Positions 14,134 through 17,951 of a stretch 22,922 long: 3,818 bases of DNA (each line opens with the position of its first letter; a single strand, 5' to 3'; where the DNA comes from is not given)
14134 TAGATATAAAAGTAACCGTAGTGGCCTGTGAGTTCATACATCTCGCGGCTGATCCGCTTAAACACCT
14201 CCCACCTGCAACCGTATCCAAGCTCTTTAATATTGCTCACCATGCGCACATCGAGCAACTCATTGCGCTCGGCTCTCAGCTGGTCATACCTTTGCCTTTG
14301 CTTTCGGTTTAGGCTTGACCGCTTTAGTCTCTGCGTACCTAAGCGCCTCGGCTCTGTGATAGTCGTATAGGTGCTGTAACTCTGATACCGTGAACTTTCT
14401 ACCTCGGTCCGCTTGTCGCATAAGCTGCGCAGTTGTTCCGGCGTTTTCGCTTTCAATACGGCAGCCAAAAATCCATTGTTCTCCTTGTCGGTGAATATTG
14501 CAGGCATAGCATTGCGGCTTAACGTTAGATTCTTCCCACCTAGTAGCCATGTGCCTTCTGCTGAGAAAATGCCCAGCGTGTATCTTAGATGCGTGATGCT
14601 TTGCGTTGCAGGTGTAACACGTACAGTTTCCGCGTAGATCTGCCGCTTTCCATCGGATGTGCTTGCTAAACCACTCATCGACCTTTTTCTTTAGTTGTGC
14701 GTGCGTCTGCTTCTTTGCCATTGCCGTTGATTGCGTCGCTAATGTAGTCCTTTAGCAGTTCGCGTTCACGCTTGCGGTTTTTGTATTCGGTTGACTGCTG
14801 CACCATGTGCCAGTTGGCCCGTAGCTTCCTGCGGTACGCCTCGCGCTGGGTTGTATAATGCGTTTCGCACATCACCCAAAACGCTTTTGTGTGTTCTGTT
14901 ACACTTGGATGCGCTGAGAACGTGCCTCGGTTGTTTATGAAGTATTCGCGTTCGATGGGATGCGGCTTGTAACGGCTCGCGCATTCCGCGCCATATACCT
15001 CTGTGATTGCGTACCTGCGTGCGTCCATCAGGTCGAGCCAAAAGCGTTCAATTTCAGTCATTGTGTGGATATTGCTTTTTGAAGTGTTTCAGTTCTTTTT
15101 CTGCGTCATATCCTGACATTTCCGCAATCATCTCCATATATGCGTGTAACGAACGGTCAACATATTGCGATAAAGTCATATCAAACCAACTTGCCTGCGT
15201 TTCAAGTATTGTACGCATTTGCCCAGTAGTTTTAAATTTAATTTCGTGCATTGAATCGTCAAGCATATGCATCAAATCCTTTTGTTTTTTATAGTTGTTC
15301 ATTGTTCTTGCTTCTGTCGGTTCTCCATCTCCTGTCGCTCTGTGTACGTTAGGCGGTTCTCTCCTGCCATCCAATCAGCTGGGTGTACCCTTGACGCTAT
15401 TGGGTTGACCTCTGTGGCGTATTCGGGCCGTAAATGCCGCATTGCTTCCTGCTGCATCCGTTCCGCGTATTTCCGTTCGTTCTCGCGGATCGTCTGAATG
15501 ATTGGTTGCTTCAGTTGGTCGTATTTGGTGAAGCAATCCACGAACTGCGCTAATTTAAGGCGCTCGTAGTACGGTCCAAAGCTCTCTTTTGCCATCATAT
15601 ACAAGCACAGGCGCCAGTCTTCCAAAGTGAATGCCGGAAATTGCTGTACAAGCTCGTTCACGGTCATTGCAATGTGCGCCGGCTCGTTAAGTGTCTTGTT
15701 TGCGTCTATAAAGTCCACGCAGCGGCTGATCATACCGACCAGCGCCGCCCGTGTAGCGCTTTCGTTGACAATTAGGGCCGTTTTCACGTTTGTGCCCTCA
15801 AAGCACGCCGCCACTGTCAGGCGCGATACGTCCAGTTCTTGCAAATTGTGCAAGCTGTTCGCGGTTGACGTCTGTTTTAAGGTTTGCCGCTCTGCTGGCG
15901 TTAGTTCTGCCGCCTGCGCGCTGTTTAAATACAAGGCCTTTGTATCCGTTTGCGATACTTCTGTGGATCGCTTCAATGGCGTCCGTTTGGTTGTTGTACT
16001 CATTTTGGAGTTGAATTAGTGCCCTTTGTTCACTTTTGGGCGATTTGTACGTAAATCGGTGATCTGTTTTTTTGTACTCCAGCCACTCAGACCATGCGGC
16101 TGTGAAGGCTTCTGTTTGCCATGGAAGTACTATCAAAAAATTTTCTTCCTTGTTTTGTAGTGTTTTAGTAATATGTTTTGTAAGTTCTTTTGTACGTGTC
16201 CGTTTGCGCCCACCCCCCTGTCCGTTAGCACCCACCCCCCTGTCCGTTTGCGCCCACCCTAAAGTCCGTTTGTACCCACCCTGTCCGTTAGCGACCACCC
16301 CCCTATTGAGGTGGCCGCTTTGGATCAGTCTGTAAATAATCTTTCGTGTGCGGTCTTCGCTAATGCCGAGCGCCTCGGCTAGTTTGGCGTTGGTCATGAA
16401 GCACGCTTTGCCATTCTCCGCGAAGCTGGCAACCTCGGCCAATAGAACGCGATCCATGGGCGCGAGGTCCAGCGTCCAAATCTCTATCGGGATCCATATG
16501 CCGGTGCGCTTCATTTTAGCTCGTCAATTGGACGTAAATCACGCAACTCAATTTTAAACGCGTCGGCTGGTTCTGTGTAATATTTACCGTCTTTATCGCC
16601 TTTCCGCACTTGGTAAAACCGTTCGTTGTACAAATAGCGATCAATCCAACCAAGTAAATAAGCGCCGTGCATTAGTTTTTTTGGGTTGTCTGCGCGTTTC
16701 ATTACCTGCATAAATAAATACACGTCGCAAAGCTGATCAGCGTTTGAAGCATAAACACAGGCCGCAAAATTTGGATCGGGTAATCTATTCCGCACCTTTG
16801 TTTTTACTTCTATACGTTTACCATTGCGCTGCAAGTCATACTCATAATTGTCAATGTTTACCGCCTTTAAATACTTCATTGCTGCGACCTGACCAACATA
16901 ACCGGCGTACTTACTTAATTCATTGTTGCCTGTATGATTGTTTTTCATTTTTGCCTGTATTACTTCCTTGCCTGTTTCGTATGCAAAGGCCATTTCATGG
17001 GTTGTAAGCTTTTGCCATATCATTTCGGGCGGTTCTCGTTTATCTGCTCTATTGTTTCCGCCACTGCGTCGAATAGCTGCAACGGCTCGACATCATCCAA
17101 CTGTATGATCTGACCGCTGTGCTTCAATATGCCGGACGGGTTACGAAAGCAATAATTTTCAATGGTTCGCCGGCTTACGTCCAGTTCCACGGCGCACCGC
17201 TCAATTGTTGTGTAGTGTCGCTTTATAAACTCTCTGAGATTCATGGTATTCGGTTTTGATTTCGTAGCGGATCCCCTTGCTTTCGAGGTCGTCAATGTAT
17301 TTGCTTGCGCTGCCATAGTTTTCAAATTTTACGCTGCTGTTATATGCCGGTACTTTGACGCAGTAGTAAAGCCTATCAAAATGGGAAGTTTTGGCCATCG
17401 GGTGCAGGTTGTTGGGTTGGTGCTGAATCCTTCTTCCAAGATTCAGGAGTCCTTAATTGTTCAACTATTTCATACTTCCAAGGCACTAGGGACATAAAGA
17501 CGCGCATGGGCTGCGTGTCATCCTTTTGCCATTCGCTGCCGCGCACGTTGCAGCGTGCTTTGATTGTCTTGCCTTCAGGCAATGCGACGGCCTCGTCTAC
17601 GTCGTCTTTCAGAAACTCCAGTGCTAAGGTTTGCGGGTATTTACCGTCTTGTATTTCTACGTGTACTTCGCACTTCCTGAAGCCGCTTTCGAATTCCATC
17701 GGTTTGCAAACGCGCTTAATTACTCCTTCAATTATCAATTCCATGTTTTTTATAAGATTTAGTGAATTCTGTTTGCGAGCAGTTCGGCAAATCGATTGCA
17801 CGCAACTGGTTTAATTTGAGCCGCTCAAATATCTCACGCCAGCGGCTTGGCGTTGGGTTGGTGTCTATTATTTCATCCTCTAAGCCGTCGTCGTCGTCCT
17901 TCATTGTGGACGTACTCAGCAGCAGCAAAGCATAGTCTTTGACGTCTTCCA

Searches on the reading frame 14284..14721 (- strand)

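Call 82: search_protein_families(library=pfam, proteins=[window:14284-14721:-], max_evalue=0.01)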
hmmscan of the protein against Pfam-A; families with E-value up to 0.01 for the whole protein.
window:14284-14721:- (145 aa): 1 family
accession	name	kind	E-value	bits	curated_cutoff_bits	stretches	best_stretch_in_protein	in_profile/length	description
PF05766.18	NinG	-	2.2e-07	31.3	25.4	1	6-125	71-186/193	Bacteriophage Lambda NinG protein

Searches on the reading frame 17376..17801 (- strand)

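Call 82: search_protein_families(library=pfam, proteins=[window:17376-17801:-], max_evalue=0.01)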
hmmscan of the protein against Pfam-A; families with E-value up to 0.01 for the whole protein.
window:17376-17801:- (141 aa): 1 family
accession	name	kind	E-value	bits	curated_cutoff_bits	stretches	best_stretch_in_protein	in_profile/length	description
PF11325.14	DUF3127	-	1.2e-11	45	27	1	24-110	2-84/85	Domain of unknown function (DUF3127)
